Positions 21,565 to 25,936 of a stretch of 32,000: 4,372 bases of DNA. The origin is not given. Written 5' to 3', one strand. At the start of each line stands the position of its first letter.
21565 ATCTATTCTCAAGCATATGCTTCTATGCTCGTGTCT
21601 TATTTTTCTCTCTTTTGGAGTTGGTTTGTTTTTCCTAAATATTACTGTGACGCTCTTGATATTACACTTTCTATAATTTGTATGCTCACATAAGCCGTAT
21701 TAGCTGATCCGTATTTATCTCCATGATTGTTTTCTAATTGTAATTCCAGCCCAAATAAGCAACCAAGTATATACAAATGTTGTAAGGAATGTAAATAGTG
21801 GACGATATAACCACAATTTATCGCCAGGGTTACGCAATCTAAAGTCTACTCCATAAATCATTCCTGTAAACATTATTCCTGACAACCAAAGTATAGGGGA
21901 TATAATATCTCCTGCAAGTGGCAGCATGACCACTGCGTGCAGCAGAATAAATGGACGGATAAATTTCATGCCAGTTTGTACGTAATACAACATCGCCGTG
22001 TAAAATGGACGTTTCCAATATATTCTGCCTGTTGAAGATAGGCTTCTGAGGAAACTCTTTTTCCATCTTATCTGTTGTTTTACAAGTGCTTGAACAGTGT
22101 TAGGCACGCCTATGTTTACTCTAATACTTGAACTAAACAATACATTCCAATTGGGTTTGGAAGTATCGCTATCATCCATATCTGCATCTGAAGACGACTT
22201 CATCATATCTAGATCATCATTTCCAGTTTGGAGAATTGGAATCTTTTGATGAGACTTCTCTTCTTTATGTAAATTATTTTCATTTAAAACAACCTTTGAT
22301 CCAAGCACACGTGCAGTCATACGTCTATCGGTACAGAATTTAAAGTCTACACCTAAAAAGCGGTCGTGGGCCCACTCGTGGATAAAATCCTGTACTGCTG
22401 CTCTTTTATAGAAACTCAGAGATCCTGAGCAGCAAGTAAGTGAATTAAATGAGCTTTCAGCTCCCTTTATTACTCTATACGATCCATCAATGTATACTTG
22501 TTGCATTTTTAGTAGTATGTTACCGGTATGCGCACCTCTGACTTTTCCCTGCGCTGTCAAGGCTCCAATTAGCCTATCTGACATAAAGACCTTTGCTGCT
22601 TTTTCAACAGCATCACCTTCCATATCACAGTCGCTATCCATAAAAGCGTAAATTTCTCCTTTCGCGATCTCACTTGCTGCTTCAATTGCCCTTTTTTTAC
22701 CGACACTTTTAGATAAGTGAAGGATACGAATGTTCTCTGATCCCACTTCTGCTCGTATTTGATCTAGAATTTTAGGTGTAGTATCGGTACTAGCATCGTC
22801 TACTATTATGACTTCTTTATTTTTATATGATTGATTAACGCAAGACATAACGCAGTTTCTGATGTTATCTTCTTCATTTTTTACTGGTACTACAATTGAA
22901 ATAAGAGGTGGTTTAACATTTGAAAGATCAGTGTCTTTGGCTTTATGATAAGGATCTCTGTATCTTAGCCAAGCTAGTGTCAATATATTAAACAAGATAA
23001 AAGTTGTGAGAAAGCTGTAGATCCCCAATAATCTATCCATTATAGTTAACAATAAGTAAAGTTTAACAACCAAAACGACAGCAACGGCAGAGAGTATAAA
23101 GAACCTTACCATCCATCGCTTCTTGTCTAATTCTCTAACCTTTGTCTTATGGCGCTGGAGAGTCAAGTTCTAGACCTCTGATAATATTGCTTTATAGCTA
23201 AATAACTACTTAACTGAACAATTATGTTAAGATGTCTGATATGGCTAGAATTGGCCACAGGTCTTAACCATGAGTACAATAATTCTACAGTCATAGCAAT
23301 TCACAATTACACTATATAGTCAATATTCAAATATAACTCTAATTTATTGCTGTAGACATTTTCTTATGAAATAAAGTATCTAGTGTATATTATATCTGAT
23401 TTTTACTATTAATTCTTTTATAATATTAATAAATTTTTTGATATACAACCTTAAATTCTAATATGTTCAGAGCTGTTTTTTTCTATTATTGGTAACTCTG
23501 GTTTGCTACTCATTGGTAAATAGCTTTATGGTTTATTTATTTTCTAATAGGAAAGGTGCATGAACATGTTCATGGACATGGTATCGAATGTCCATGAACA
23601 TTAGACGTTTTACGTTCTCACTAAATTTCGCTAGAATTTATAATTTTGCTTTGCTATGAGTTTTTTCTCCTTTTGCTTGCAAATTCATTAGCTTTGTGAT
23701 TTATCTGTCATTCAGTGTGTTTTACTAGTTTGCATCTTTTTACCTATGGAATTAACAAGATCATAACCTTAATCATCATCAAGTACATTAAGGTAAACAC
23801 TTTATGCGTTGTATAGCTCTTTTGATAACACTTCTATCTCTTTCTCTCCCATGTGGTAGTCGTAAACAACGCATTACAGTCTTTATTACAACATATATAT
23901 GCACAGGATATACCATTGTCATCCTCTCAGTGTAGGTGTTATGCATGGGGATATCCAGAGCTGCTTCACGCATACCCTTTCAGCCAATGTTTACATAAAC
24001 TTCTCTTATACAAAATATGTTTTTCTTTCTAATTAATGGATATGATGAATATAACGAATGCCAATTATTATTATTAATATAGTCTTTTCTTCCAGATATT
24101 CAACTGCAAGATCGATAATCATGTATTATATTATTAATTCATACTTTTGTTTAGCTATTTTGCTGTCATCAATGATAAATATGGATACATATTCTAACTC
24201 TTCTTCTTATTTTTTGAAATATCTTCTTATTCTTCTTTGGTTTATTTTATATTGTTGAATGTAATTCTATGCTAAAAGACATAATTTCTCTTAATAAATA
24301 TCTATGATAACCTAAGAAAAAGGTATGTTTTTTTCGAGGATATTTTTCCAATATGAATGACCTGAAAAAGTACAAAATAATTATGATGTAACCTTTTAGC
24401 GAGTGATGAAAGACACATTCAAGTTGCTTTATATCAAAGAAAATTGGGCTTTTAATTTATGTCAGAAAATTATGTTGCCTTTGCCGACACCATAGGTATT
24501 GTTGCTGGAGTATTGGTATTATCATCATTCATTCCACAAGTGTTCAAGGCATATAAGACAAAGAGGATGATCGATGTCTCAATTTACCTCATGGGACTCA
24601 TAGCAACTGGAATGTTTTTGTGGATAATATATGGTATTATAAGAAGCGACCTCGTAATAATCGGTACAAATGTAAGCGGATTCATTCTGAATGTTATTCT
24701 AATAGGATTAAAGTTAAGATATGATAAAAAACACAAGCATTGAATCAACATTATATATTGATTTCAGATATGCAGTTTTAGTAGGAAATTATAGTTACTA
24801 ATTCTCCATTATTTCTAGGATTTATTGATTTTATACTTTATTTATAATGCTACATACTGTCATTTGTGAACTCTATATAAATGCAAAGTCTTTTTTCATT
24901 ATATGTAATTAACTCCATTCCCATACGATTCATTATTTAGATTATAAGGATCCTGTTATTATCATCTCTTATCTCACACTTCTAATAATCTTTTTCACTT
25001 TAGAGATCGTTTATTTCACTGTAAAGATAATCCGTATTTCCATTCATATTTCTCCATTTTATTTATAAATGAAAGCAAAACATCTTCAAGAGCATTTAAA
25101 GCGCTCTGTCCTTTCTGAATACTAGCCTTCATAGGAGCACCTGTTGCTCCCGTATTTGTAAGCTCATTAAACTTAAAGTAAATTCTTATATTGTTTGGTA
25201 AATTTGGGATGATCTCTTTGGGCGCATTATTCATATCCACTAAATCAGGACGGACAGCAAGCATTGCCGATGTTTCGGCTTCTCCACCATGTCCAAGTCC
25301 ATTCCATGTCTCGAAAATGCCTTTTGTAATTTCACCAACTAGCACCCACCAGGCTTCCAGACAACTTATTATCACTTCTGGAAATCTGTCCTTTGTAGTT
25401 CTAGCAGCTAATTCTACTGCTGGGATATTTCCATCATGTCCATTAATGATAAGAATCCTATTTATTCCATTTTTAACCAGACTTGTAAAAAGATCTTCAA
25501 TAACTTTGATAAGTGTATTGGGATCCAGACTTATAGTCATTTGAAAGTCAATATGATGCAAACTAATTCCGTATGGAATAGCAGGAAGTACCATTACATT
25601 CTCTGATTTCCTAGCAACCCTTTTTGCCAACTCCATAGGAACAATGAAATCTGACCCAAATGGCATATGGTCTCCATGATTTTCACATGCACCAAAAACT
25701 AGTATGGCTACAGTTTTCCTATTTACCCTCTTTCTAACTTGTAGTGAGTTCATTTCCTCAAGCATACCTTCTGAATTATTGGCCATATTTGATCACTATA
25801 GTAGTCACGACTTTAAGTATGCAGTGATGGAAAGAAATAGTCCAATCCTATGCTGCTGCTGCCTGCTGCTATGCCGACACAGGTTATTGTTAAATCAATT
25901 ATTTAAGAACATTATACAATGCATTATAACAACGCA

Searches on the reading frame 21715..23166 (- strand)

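Call 53: search_protein_families(library=pfam, proteins=[window:21715-23166:-], max_evalue=0.001)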
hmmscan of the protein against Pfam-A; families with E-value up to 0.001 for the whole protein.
window:21715-23166:- (483 aa): 4 families
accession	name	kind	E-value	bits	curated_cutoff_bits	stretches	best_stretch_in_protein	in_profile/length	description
PF00535.33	Glycos_transf_2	-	3.6e-30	105.6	23.3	1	90-259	1-165/168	Glycosyl transferase family 2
PF13641.12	Glyco_tranf_2_3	-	1.2e-14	55.4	27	1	86-266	1-176/230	Glycosyltransferase like family 2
PF10111.15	Glyco_tranf_2_2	-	2.5e-08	34.2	27.3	1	90-198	1-110/276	Glycosyltransferase like family 2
PF03142.21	Chitin_synth_2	-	0.0004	19.6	27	1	171-260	203-291/527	Chitin synthase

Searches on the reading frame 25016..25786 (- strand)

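Call 53: search_protein_families(library=pfam, proteins=[window:25016-25786:-], max_evalue=0.001)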
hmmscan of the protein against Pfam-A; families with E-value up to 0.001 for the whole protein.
window:25016-25786:- (256 aa): 1 family
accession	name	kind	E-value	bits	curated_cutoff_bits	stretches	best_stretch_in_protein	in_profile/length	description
PF02633.19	Creatininase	-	8.3e-62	209.1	31.3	1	10-240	1-237/238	Creatinine amidohydrolase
